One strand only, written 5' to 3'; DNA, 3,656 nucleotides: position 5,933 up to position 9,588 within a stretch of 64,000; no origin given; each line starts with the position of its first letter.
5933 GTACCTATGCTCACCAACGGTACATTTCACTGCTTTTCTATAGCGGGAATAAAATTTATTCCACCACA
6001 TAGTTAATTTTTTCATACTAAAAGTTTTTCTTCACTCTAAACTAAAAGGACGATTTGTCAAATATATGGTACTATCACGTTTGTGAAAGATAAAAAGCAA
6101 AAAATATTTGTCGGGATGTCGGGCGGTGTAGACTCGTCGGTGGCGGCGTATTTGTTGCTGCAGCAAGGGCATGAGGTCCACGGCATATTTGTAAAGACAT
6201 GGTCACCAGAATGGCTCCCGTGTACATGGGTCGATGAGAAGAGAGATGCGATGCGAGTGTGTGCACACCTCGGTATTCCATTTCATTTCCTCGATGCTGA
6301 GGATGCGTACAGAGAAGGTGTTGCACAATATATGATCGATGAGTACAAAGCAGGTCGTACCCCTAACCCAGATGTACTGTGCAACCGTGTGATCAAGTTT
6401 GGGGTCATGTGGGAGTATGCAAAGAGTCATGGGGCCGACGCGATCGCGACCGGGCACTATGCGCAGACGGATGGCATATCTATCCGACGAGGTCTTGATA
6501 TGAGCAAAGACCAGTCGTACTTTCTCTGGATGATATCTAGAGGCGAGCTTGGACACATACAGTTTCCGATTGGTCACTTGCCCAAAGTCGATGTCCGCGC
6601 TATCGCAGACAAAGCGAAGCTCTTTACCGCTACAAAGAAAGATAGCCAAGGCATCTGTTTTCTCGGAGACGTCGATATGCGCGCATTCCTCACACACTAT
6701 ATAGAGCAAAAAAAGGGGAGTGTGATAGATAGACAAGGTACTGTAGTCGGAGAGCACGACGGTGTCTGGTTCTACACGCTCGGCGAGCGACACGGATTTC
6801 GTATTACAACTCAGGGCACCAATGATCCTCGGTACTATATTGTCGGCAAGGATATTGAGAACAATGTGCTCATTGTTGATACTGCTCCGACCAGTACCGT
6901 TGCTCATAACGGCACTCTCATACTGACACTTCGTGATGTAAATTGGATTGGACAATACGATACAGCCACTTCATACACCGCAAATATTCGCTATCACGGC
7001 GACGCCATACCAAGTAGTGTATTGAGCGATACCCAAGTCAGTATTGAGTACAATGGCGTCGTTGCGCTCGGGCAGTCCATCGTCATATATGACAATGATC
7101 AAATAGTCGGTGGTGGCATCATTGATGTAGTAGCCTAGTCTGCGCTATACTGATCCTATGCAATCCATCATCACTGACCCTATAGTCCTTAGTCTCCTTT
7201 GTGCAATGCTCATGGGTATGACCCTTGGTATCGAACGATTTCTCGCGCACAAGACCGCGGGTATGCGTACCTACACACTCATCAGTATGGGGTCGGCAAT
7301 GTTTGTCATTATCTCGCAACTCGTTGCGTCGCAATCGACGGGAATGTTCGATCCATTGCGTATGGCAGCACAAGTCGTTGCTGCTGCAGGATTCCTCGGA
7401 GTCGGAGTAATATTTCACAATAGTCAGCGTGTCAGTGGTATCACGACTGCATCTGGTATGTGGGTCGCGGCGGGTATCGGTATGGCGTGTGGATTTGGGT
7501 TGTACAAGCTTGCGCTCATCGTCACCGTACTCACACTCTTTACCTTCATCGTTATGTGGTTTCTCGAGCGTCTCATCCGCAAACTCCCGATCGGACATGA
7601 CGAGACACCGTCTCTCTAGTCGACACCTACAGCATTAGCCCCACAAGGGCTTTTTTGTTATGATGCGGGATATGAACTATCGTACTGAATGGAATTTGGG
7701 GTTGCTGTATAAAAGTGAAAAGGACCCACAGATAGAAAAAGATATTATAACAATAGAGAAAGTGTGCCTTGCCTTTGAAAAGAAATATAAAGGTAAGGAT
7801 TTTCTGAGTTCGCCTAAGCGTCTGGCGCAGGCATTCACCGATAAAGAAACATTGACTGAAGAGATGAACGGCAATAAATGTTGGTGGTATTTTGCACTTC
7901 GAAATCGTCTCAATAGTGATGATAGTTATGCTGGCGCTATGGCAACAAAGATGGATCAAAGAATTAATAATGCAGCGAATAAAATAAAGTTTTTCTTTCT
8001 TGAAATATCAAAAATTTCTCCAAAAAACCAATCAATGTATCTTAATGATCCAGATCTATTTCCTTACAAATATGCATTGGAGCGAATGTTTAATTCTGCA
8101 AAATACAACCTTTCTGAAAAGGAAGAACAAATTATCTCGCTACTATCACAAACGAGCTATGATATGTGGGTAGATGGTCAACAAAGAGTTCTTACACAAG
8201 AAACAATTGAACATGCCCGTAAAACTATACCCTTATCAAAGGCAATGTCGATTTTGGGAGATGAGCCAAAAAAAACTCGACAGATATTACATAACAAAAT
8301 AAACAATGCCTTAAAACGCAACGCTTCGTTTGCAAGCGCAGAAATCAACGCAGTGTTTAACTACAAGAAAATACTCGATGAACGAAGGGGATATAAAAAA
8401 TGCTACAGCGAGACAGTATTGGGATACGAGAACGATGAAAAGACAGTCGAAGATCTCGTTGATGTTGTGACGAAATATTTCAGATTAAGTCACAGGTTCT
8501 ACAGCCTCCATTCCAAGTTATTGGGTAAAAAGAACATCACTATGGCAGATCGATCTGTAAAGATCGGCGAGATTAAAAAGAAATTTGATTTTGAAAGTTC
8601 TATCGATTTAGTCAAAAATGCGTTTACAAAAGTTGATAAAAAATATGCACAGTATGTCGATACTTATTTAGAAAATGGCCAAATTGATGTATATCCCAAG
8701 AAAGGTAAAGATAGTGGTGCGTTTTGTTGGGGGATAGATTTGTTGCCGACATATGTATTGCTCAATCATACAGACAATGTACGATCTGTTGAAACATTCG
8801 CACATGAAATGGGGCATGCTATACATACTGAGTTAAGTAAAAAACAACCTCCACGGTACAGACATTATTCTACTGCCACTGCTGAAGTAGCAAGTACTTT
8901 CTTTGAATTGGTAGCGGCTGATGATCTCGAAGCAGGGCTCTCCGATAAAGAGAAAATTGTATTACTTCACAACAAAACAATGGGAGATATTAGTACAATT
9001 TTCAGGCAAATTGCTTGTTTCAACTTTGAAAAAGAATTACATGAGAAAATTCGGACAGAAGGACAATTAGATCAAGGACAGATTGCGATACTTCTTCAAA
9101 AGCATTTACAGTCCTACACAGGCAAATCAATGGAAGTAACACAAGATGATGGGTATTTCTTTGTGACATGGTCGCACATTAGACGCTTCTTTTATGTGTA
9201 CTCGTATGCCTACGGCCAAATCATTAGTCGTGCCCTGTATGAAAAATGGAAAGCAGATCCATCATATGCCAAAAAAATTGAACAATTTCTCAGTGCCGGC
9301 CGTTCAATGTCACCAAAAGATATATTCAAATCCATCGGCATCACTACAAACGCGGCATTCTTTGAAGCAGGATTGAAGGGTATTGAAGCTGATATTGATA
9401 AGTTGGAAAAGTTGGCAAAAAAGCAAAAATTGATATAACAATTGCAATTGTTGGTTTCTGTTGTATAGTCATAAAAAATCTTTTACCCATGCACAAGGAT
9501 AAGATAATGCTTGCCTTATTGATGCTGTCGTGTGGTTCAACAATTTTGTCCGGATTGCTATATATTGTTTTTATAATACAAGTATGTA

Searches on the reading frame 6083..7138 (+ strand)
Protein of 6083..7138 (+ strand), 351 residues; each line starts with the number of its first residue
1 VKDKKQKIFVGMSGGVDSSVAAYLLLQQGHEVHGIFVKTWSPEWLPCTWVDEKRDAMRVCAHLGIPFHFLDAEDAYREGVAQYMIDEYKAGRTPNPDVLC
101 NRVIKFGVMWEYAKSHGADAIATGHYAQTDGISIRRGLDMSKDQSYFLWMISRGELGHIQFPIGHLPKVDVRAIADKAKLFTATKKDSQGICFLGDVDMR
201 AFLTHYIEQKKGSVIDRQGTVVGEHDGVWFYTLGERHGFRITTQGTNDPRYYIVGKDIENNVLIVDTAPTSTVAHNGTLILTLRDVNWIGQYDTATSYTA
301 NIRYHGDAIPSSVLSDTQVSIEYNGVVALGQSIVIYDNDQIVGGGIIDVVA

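Call 20: search_protein_families(library=pfam, proteins=[window:6083-7138:+], max_evalue=0.00001)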
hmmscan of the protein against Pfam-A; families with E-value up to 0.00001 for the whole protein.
window:6083-7138:+ (351 aa): 4 families
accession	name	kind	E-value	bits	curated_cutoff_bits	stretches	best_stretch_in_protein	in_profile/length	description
PF03054.22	tRNA_Me_trans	-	1.5e-70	237.4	20.6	1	6-195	1-201/202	tRNA methyl transferase HUP domain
PF20259.3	tRNA_Me_trans_M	-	2.1e-19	69.2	27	1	201-265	2-64/66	tRNA methyl transferase PRC-barrel domain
PF20258.4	tRNA_Me_trans_C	-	6.6e-08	33.2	20.6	1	281-347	4-77/77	Aminomethyltransferase beta-barrel domain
PF02540.23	NAD_synthase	-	7.8e-06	25.6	21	0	4-125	17-129/242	NAD synthase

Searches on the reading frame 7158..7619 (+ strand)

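Call 55: search_protein_families(library=pfam, proteins=[window:7158-7619:+], max_evalue=0.00001)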
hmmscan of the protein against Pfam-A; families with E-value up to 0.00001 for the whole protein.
window:7158-7619:+ (153 aa): 1 family
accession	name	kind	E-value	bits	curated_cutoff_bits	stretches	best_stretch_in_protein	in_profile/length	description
PF02308.21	MgtC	-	3.4e-33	115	31.4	1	13-138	1-120/121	MgtC family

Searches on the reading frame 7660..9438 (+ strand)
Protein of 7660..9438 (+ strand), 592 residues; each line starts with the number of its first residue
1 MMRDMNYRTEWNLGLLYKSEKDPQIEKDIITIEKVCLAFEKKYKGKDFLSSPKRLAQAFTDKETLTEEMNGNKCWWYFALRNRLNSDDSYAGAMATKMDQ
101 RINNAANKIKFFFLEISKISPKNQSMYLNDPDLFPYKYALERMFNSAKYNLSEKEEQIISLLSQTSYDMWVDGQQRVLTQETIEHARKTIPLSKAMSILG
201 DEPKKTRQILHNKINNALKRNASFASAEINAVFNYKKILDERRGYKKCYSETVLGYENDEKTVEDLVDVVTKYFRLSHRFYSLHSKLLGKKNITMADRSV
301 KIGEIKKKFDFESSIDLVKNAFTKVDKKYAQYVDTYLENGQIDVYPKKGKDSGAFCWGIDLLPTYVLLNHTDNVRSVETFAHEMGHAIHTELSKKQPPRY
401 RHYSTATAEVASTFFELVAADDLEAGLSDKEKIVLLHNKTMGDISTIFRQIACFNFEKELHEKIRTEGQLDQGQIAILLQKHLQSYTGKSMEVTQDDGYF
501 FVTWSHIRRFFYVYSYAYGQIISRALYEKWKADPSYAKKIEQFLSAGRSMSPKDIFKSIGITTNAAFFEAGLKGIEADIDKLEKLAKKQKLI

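Call 20: search_protein_families(library=pfam, proteins=[window:7660-9438:+], max_evalue=0.00001)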
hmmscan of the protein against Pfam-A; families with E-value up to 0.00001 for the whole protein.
window:7660-9438:+ (592 aa): 2 families
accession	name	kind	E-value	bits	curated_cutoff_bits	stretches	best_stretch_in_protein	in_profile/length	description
PF01432.26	Peptidase_M3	-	5.1e-31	108.9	27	1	226-562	32-444/457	Peptidase family M3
PF08439.15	Peptidase_M3_N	-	1.5e-10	41.6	25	1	115-170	1-57/70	Oligopeptidase F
